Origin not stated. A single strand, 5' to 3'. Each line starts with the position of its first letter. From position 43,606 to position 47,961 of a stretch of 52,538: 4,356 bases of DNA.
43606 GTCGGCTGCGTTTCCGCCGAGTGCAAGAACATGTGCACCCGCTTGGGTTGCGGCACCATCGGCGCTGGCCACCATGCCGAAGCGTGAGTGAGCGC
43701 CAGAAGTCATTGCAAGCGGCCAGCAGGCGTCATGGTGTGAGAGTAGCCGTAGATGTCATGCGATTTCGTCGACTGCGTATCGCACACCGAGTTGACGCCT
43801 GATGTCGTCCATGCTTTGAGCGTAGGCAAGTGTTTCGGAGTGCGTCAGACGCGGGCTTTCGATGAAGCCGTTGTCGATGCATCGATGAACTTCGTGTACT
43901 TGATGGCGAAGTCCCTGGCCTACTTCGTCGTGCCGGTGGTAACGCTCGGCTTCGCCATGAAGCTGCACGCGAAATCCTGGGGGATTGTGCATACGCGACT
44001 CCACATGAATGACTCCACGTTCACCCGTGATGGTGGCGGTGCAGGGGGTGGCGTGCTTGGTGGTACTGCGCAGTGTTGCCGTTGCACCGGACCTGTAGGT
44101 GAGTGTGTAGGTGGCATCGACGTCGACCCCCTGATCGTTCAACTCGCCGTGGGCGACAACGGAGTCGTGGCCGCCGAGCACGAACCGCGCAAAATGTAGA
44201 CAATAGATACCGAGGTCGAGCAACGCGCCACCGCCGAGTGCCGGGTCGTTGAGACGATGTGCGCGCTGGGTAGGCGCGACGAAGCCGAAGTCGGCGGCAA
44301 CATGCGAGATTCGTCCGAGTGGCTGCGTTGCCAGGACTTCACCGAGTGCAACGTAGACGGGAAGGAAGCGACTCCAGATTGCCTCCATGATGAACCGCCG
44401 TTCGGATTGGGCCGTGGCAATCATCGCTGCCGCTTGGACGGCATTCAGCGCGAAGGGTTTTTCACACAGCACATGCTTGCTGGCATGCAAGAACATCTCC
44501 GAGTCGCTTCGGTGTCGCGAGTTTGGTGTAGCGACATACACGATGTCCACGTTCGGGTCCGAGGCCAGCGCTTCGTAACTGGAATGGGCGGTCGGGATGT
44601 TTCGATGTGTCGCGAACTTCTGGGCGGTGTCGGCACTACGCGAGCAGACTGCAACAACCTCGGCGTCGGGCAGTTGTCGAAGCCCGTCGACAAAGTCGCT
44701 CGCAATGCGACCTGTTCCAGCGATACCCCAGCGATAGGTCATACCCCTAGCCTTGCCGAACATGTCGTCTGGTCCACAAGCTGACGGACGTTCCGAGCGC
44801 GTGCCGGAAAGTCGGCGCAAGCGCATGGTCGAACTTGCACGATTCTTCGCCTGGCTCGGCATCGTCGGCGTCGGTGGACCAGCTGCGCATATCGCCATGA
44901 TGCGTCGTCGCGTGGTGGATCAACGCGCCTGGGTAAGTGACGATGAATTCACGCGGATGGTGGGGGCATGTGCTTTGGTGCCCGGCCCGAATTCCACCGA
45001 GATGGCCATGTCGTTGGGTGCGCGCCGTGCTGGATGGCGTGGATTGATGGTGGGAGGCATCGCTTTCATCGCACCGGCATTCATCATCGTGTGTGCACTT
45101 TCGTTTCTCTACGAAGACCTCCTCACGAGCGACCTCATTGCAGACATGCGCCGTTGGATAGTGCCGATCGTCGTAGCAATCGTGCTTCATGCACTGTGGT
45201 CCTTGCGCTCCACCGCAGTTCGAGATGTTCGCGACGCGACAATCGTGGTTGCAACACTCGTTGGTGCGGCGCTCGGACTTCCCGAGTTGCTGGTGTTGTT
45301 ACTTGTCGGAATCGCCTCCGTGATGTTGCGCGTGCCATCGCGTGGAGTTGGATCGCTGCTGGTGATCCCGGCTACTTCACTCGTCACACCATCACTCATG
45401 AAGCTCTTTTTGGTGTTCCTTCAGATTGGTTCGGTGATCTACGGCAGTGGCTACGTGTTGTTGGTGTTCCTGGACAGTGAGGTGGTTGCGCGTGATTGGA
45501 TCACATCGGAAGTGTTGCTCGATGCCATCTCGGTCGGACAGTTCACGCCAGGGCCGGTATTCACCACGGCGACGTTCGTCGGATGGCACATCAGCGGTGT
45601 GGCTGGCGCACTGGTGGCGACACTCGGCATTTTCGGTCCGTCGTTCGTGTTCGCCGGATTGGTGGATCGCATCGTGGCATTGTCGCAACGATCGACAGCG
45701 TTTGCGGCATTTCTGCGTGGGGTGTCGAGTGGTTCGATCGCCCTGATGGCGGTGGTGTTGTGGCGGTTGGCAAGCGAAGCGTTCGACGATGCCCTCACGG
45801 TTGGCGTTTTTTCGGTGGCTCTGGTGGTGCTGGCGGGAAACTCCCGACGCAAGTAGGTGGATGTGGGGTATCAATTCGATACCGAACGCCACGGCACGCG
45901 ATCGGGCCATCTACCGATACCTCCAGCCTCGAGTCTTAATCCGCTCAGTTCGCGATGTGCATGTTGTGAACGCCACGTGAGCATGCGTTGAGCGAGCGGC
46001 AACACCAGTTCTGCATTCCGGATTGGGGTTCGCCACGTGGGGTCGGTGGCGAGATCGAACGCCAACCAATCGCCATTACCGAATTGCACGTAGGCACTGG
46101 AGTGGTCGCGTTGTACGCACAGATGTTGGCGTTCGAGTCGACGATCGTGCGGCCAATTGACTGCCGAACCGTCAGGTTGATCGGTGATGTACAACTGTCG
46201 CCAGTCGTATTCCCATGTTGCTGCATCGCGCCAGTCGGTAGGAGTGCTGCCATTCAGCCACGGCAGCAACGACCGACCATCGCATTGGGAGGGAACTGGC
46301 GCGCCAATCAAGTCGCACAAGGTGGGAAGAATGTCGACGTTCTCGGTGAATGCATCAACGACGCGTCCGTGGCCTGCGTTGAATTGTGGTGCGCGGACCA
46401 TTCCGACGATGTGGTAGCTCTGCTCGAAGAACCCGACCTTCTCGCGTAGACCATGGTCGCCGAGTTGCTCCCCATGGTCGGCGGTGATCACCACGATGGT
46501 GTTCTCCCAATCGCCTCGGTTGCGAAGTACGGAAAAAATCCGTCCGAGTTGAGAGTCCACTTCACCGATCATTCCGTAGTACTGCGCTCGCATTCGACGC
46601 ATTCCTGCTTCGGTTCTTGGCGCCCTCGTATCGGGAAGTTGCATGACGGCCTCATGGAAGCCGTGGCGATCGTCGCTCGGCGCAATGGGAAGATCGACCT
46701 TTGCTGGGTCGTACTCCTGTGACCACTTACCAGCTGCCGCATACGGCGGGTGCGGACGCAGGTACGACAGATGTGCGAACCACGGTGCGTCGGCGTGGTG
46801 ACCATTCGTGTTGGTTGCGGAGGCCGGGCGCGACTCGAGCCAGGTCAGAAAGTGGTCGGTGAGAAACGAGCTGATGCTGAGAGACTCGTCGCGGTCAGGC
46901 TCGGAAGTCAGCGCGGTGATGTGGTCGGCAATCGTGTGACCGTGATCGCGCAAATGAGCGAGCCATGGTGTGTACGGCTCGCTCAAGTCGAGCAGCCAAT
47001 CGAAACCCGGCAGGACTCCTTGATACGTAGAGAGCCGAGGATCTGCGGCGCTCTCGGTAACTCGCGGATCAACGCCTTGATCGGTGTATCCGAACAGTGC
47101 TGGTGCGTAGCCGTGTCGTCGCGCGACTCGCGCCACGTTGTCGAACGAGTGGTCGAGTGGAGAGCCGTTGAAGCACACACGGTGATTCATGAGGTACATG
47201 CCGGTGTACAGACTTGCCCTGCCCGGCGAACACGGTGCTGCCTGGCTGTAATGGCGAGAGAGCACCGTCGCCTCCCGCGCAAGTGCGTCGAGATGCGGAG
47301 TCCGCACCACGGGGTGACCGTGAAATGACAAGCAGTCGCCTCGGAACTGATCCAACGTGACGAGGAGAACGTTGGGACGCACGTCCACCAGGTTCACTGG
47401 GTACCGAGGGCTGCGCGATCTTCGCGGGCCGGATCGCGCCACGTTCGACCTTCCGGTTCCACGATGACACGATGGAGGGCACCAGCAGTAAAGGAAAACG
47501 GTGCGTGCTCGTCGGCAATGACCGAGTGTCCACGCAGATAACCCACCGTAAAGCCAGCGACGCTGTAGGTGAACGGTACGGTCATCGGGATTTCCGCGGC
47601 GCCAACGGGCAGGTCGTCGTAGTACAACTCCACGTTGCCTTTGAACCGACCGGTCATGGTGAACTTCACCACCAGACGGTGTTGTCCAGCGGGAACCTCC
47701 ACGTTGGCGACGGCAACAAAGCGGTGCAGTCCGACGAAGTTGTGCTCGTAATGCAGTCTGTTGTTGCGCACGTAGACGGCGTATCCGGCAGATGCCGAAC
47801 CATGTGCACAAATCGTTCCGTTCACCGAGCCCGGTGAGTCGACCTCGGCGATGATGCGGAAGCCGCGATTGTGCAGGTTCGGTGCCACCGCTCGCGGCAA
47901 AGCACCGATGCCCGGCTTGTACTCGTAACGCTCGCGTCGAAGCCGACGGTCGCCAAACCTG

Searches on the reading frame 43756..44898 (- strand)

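Call 95: search_protein_families(library=pfam, proteins=[window:43756-44898:-], max_evalue=0.00001)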
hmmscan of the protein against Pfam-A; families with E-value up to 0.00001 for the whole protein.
window:43756-44898:- (380 aa): 3 families
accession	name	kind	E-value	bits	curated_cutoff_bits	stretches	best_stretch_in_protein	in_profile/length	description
PF01408.29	GFO_IDH_MocA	-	2e-25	90.3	24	1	56-170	2-116/120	Oxidoreductase family, NAD-binding Rossmann fold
PF22725.1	GFO_IDH_MocA_C3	-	2.6e-21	76.4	27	1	183-297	2-123/124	GFO/IDH/MocA C-terminal domain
PF02894.22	GFO_IDH_MocA_C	-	5.8e-09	36.5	22.9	1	190-350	5-192/218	Oxidoreductase family, C-terminal alpha/beta domain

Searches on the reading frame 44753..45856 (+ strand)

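Call 95: search_protein_families(library=pfam, proteins=[window:44753-45856:+], max_evalue=0.00001)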
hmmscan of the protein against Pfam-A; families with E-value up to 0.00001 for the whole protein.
window:44753-45856:+ (367 aa): 1 family
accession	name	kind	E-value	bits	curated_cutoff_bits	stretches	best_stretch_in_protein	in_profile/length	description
PF02417.20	Chromate_transp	-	8.1e-71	237.8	28.6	2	27-188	2-164/166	Chromate transporter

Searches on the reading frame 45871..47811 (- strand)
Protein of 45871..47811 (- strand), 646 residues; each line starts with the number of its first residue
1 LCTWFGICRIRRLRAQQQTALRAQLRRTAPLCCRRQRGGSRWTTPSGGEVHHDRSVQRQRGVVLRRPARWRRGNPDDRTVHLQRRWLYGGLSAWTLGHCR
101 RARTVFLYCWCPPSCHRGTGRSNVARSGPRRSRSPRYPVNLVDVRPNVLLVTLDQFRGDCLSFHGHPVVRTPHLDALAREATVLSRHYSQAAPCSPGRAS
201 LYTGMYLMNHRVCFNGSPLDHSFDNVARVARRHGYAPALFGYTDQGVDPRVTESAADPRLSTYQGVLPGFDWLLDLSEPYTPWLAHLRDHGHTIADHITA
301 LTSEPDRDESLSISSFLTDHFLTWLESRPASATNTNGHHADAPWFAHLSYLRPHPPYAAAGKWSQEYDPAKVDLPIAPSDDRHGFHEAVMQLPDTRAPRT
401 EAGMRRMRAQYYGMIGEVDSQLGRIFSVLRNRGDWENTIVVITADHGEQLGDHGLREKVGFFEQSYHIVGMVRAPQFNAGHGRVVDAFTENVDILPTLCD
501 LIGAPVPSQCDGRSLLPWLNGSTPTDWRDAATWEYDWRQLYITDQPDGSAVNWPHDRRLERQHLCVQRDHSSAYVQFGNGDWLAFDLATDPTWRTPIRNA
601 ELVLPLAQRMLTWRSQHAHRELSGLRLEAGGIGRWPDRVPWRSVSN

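Call 95: search_protein_families(library=pfam, proteins=[window:45871-47811:-], max_evalue=0.00001)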
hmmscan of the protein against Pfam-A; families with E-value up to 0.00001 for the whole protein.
window:45871-47811:- (646 aa): 4 families
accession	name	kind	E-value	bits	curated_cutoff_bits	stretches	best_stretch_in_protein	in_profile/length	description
PF00884.28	Sulfatase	-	1.3e-44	153.1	25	1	146-503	1-300/301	Sulfatase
PF16347.10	SGSH_C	-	4.1e-10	40.5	29.3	1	451-535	1-84/154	N-sulphoglucosamine sulphohydrolase, C-terminal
PF01663.27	Phosphodiest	-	1.4e-09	38.5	23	1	148-447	1-220/342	Type I phosphodiesterase / nucleotide pyrophosphatase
PF02995.22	DUF229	-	9.2e-06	25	25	0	409-495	304-389/496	Protein of unknown function (DUF229)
